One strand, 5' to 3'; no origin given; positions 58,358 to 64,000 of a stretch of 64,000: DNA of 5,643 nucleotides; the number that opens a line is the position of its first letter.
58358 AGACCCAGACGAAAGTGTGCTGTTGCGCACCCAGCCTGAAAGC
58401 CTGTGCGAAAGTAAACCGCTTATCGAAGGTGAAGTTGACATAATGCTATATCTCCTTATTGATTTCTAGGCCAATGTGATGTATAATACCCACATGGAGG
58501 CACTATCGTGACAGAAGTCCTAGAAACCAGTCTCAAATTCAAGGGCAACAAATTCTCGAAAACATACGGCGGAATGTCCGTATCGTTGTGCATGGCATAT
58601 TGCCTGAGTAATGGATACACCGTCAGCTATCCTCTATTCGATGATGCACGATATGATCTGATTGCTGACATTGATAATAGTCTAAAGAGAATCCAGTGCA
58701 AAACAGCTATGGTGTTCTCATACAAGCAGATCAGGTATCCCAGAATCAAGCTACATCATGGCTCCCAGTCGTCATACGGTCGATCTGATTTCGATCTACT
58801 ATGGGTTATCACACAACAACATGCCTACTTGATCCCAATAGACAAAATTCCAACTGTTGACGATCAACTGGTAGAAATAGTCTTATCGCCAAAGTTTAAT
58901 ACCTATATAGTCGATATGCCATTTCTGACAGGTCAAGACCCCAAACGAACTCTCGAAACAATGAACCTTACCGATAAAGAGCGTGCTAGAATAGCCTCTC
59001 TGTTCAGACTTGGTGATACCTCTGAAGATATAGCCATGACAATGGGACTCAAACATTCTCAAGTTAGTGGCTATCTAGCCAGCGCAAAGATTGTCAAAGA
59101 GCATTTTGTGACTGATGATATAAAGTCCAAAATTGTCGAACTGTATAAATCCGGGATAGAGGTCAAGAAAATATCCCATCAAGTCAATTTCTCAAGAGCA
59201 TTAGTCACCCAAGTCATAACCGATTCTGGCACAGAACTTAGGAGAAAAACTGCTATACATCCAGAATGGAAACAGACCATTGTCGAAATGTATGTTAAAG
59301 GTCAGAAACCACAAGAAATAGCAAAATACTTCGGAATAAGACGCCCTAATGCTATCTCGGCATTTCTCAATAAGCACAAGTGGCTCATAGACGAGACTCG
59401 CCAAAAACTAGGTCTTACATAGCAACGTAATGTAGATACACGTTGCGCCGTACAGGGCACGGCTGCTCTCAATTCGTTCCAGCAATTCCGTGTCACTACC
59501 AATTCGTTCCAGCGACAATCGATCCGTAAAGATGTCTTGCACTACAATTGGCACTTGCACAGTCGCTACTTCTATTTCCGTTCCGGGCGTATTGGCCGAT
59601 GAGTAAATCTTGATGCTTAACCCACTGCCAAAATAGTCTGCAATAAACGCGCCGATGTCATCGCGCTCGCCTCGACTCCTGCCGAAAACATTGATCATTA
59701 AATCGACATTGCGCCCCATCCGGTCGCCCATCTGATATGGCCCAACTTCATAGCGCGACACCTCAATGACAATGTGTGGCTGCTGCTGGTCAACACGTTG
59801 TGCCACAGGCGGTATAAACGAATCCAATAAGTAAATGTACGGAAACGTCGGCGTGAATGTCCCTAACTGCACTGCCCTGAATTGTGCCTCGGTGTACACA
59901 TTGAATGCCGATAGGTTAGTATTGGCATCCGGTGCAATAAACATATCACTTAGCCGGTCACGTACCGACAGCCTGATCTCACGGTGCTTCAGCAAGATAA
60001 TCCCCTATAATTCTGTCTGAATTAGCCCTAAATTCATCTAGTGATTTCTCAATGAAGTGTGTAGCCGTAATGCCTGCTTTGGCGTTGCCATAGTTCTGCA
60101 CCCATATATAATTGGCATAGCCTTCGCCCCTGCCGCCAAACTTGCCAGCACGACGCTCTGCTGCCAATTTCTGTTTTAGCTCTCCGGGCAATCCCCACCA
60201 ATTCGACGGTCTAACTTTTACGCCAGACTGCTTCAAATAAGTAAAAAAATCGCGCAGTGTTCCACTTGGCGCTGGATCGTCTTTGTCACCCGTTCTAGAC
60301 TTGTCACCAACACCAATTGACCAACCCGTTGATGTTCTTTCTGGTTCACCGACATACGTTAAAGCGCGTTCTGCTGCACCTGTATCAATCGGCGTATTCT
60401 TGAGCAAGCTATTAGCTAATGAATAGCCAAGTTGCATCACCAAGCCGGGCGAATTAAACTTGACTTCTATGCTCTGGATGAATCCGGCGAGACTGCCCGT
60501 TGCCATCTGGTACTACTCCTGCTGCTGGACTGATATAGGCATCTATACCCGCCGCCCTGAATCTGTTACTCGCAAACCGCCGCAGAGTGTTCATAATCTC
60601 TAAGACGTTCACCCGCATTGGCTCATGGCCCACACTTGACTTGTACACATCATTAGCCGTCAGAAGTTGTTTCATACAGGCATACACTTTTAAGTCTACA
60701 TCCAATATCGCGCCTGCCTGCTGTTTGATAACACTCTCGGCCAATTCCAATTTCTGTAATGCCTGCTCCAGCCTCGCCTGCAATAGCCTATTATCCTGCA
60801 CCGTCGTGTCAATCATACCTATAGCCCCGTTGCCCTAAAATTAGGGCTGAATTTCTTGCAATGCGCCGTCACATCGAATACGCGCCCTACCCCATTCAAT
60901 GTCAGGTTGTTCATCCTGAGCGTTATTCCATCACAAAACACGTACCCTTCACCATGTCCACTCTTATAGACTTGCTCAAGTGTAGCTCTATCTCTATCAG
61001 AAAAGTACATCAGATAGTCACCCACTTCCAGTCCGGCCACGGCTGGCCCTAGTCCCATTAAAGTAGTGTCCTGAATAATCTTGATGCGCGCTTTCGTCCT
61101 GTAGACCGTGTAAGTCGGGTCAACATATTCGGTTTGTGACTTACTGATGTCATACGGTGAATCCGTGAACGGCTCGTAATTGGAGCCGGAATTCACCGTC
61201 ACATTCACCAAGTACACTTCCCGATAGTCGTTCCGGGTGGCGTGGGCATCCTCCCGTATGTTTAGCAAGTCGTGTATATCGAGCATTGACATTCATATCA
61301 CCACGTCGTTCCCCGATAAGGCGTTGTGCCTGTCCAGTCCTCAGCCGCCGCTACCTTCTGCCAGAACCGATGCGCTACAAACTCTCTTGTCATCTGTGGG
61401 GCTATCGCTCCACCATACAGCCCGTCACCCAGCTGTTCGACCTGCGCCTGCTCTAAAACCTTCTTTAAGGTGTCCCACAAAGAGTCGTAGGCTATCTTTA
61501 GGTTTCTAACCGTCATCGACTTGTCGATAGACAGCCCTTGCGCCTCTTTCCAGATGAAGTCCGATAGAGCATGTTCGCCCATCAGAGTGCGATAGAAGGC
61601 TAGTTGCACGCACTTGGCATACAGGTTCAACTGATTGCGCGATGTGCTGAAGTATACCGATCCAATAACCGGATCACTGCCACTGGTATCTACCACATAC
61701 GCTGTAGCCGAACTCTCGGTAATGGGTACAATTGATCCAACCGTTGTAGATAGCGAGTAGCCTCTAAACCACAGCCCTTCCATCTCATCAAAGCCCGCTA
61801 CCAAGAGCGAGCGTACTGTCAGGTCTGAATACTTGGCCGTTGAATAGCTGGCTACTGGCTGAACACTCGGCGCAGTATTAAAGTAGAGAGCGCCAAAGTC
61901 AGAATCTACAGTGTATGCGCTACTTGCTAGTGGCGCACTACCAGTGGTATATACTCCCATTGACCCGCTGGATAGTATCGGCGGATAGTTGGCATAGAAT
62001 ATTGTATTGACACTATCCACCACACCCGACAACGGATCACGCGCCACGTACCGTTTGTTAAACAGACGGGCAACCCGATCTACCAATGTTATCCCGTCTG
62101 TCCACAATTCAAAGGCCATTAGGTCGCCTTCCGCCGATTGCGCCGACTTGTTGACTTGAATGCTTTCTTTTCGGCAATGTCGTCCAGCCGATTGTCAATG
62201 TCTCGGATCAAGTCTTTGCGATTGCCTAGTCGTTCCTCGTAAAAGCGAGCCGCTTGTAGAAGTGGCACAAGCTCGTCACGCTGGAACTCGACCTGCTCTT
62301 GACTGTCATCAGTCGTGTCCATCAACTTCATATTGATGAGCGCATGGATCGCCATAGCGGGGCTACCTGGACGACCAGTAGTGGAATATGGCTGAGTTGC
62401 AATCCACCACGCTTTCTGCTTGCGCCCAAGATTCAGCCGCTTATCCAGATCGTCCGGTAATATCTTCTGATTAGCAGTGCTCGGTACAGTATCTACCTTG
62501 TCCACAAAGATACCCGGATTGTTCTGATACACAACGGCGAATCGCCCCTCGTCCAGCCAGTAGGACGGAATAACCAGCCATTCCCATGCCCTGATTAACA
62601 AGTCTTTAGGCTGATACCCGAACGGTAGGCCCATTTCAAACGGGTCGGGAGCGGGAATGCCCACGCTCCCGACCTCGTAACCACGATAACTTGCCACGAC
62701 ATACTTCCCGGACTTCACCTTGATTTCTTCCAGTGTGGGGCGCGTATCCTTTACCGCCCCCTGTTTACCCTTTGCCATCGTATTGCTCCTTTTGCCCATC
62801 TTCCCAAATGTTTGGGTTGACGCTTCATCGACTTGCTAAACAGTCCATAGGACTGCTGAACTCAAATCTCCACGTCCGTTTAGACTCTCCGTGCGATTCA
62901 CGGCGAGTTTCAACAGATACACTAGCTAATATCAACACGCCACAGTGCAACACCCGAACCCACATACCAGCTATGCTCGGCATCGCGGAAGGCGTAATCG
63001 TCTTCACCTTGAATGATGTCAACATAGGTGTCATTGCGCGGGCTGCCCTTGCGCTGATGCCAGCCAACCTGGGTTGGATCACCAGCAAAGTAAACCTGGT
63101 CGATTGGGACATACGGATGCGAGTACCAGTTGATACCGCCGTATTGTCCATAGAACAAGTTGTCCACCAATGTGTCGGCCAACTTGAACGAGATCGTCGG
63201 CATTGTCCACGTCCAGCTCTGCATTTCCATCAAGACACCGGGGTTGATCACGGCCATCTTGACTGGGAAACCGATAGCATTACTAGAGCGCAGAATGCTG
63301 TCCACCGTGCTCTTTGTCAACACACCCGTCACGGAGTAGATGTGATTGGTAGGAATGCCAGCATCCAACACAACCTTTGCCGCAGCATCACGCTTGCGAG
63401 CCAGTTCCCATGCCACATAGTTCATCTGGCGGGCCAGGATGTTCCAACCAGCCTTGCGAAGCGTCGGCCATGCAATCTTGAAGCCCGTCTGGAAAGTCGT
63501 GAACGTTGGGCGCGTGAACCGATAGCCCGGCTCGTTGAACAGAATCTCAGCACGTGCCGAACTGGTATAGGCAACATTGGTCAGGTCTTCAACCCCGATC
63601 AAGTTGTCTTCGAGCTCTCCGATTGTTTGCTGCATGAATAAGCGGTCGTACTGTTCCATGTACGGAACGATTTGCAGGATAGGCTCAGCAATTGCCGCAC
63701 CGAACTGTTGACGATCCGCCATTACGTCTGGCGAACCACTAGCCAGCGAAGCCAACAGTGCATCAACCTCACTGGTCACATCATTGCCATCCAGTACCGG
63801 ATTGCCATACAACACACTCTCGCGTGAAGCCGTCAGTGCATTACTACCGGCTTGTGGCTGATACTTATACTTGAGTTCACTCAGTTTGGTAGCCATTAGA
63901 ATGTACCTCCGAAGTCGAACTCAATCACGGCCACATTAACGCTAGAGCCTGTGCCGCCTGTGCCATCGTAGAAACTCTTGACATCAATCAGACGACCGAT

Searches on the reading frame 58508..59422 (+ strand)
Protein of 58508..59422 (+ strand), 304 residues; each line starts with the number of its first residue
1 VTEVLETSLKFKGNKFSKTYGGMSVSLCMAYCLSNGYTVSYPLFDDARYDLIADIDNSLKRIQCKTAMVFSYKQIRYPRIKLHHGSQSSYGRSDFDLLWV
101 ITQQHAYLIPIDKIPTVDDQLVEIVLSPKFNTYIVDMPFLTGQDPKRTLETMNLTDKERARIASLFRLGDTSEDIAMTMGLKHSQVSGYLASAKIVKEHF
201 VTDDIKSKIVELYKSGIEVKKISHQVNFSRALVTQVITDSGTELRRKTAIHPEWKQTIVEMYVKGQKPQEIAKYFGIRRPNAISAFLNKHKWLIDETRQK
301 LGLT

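Call 15: search_protein_families(library=phrogs, proteins=[window:58508-59422:+], max_evalue=0.00001)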
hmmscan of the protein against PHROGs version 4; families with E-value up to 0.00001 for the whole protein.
window:58508-59422:+ (304 aa): 4 families
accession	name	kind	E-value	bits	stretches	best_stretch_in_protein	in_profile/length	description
phrog_5018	-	unknown function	8.1e-21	75.6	1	18-113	5-102/134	-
phrog_323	-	transcription regulation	2.4e-07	31.6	0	150-279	93-234/319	transcriptional regulator, D5-like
phrog_4538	-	unknown function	4.2e-07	30.2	0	201-247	353-399/447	-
phrog_1303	-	DNA, RNA and nucleotide metabolism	8e-07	30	0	199-278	22-110/184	DNA binding protein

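Call 50: search_protein_families(library=pfam, proteins=[window:58508-59422:+], max_evalue=0.1)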
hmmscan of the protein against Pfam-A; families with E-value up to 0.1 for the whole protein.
window:58508-59422:+ (304 aa): 12 families
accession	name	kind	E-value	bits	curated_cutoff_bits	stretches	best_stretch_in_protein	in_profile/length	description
PF11645.14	PDDEXK_5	-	4.1e-15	56.5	26.1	1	18-116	4-109/138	PD-(D/E)XK endonuclease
PF13384.12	HTH_23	-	3.6e-06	27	24.6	0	254-277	6-29/50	Homeodomain-like domain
PF14493.12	HTH_40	-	4.2e-06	27.4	27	1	164-215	7-63/89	Helix-turn-helix domain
PF02796.21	HTH_7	-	2.3e-05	24.9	23.8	0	209-231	14-36/45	Helix-turn-helix domain of resolvase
PF25787.1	HTH_SB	-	2.8e-05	24.2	43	1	201-237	7-43/53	Sleeping Beauty transposase HTH domain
PF19610.4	DUF6115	-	0.00071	20.4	27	0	203-231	97-125/134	Family of unknown function (DUF6115)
PF00292.24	PAX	-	0.0013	19.1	22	1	198-238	15-55/125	'Paired box' domain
PF06056.18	Terminase_5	-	0.0034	17.7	20.3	0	259-292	7-39/58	Putative ATPase subunit of terminase (gpP-like)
PF00196.25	GerE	-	0.0039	17.2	23.5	0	153-192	2-40/57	Bacterial regulatory proteins, luxR family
PF19575.5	HTH_58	-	0.012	15.9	23.8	1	203-247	13-57/62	Helix-turn-helix domain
PF04255.20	DUF433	-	0.029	14.7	23.6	0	256-276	22-43/56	Protein of unknown function (DUF433)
PF13936.12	HTH_38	-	0.079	13.2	27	0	154-184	5-35/44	Helix-turn-helix domain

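Call 60: search_protein_families(library=ncbifam, proteins=[window:58508-59422:+], max_evalue=0.001)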
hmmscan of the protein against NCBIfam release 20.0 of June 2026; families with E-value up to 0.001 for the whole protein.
window:58508-59422:+ (304 aa): 3 families
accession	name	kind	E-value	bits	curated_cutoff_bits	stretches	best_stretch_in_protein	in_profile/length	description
NF040595.1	HTH_Cbp1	equivalog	1.2e-11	44.7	140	1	159-289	5-133/135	CRISPR DNA repeat-binding protein Cbp1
NF047515.1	SpiroCoCo_C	equivalog_domain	3.9e-05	23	125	0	151-187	276-310/313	SpiroCoCo family coiled-coil protein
TIGR04111.1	BcepMu_gp16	hypoth_equivalog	0.00096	19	34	0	211-239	8-36/55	phage-associated protein, BcepMu gp16 family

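Call 61: search_solved_structures(query=window:58508-59422:+, max_evalue=1, show_alignments=2)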
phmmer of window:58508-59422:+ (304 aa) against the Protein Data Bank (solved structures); distinct sequences matched with E-value up to 1: 6.
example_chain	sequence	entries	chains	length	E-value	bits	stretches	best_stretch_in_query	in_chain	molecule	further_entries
2ost_A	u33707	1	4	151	0.013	17.8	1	20-115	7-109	Putative endonuclease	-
2lvs_A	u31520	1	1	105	0.025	16.9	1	208-281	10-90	Putative uncharacterized protein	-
6urs_A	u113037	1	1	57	0.17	14.1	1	197-237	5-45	Sleeping Beauty transposase PAI subdomain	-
2m8e_A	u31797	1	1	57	0.18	14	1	197-237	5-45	SLEEPING BEAUTY TRANSPOSASE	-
8vd6_A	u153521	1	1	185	0.29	13.4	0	161-217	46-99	CAP REPEAT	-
1xpp_A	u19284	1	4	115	0.51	12.6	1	206-274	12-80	DNA-directed RNA polymerase subunit L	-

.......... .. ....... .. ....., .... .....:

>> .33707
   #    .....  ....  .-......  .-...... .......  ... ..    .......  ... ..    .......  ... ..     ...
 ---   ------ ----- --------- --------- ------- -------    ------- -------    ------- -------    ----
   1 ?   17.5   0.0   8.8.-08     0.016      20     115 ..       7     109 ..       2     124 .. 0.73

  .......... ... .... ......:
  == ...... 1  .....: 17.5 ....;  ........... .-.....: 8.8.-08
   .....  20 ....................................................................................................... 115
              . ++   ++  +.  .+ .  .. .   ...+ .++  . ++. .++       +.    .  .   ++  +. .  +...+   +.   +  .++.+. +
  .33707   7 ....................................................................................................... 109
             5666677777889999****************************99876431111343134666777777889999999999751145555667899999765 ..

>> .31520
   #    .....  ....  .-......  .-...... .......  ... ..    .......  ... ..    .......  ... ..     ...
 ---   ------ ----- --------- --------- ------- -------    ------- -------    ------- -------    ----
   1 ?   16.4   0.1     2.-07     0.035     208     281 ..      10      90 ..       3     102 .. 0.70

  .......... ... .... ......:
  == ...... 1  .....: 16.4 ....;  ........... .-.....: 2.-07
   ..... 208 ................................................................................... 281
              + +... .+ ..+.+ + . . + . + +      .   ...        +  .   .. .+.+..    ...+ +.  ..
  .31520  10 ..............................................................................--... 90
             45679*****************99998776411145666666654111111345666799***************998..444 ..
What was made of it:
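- The nuclease motif (D...QxK) aligns with I-Ssp6803I (call 61).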

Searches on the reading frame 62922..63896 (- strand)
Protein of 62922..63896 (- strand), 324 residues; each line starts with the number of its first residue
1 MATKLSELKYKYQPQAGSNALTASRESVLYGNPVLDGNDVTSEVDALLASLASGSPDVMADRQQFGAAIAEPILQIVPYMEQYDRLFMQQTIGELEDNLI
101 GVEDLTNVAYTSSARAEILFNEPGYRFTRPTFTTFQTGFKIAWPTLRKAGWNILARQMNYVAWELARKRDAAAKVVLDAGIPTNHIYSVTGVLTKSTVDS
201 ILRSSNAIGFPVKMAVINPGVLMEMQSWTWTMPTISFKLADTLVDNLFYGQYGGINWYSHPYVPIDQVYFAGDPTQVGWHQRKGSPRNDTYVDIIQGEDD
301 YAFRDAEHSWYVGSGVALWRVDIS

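Call 15: search_protein_families(library=phrogs, proteins=[window:62922-63896:-], max_evalue=0.00001)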
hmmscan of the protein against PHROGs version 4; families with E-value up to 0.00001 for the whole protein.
window:62922-63896:- (324 aa): 1 family
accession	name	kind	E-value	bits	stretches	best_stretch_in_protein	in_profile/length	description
phrog_2522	-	head and packaging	1.9e-07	31.5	1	49-283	47-278/318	major head protein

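Call 19: find_related_loci(query=window:62922-63896:-, collection=viral_contigs, flank=10000)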
Query window:62922-63896:- (324 aa) in viral_contigs; peptide patterns used: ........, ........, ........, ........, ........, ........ (x = any residue, [..] = any of these).
No stretch of DNA in the collection matches any of the patterns.

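Call 20: search_dna_similar(query=window:62922-63896:-, collection=phages, mode=protein, max_rows=15)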
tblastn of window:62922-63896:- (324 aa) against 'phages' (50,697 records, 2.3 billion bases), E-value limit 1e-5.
No match.

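Call 22: find_homologous_proteins(query=window:62922-63896:-, max_evalue=0.00001)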
Query window:62922-63896:- (324 aa): 46 proteins with E <= 0.00001 among 3698 candidates.
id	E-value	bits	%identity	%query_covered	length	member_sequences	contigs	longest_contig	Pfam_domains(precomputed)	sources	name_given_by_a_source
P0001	7.2e-218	740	100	100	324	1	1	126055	-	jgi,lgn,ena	-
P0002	1.2e-152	526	69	100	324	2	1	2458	-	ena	-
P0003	3.2e-147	508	70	100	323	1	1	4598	PF25209.3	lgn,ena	-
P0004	1.9e-146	505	68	100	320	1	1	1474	PF25209.3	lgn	-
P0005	6.1e-145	500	69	100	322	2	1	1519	PF25209.3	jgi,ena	jgi:hypothetical protein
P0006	5.9e-144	497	69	100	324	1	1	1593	PF25209.3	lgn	-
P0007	8.9e-144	497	68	100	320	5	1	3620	-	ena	-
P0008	2.1e-143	495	68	100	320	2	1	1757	-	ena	-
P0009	1.9e-142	492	68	100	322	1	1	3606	PF25209.3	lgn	-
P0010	9.2e-141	487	65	97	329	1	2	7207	-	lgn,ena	-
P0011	9.5e-140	483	67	100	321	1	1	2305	-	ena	-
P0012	2.1e-139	482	66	100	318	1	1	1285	-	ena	-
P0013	2.8e-135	469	65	97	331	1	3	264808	PF25209.3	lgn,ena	-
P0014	1.3e-133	463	62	96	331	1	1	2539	-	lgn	-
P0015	4.6e-126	438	59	98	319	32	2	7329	PF25209.3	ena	-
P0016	5.5e-111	389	56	97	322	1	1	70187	-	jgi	jgi:hypothetical protein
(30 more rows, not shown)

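Call 23: find_encoding_contigs(protein=P0001, flank=10000, max_places=3)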
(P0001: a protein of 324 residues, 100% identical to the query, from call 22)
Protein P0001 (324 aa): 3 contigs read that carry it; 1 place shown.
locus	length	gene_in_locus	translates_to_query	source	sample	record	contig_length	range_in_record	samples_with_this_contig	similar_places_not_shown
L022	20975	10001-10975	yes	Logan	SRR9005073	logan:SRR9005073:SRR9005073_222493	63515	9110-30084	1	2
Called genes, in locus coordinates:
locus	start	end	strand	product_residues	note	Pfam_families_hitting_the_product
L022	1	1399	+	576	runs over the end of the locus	PF00535:Glycos_transf_2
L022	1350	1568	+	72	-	-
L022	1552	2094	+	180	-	-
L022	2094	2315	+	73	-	-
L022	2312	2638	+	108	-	-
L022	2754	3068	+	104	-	-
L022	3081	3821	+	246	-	-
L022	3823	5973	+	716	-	-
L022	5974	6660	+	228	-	-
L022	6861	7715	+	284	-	-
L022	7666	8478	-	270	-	PF18741:MTES_1575, PF04480:DUF559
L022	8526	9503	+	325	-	-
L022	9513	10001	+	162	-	-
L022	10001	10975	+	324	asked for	-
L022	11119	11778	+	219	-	-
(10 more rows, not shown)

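Call 24: find_encoding_contigs(protein=P0013, flank=10000, max_places=3)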
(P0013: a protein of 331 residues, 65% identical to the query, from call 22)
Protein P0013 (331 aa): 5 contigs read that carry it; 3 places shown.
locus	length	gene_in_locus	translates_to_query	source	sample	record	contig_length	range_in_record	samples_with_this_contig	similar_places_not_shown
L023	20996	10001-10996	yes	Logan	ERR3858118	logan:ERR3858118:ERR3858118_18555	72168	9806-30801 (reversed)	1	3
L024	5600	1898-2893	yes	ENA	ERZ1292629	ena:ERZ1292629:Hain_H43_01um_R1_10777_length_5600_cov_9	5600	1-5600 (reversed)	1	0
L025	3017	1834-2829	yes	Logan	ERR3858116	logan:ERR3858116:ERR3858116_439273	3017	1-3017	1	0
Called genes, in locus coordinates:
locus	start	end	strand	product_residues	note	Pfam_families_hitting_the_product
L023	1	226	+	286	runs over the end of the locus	-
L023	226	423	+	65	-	-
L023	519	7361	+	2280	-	-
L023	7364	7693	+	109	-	-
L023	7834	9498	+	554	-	PF20223:DUF6582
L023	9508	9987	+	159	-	PF22758:Phage_cement (weak)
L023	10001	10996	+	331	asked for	PF25209:Phage_capsid_4 (weak)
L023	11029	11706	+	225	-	-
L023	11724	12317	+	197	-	-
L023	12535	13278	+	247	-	PF01527:HTH_Tnp_1 (faint), PF13411:MerR_1 (faint), PF13518:HTH_28 (faint), PF13392:HNH_3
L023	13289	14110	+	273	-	-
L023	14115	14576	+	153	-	-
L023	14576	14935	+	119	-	-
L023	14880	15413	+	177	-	-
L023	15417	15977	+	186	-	-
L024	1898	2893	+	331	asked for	PF25209:Phage_capsid_4 (weak)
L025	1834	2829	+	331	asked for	PF25209:Phage_capsid_4 (weak)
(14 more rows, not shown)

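Call 25: find_encoding_contigs(protein=P0016, flank=10000, max_places=3)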
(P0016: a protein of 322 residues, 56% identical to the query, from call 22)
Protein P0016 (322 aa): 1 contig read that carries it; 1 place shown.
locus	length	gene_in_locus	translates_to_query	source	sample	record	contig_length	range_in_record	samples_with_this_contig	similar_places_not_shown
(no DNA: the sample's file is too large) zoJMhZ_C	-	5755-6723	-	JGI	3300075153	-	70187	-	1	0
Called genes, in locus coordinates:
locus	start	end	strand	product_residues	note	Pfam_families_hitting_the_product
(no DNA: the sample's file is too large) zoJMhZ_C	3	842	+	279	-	?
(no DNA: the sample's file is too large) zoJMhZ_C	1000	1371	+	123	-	-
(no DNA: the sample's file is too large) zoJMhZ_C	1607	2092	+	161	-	PF00210:Ferritin, PF02915:Rubrerythrin (weak)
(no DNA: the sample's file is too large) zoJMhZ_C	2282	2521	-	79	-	-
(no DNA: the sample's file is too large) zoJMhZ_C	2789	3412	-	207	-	-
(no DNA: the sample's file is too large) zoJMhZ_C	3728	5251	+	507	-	PF20223:DUF6582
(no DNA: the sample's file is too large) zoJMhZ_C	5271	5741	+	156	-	-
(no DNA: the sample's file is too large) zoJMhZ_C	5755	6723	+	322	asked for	-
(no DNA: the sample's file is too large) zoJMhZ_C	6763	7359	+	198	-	-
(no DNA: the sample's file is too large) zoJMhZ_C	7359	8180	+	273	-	-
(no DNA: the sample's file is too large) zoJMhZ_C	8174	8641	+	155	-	-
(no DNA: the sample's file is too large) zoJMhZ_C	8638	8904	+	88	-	-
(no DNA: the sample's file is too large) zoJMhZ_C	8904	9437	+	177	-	-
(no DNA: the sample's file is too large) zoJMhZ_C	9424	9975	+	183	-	-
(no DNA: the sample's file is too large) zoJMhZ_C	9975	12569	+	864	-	PF01183:Glyco_hydro_25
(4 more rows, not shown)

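Call 46: find_related_loci(query=A1, collection=viral_contigs, flank=10000)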
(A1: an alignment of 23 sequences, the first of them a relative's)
Query A1 (324 aa) in viral_contigs; peptide patterns used: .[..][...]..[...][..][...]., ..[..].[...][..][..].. (x = any residue, [..] = any of these).
132 stretches matched a pattern; 1 encode a relative of the query (tblastn E <= 1e-3); 1 distinct loci.
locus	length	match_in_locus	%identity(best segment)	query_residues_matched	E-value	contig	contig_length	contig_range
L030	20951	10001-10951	59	6-324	8e-134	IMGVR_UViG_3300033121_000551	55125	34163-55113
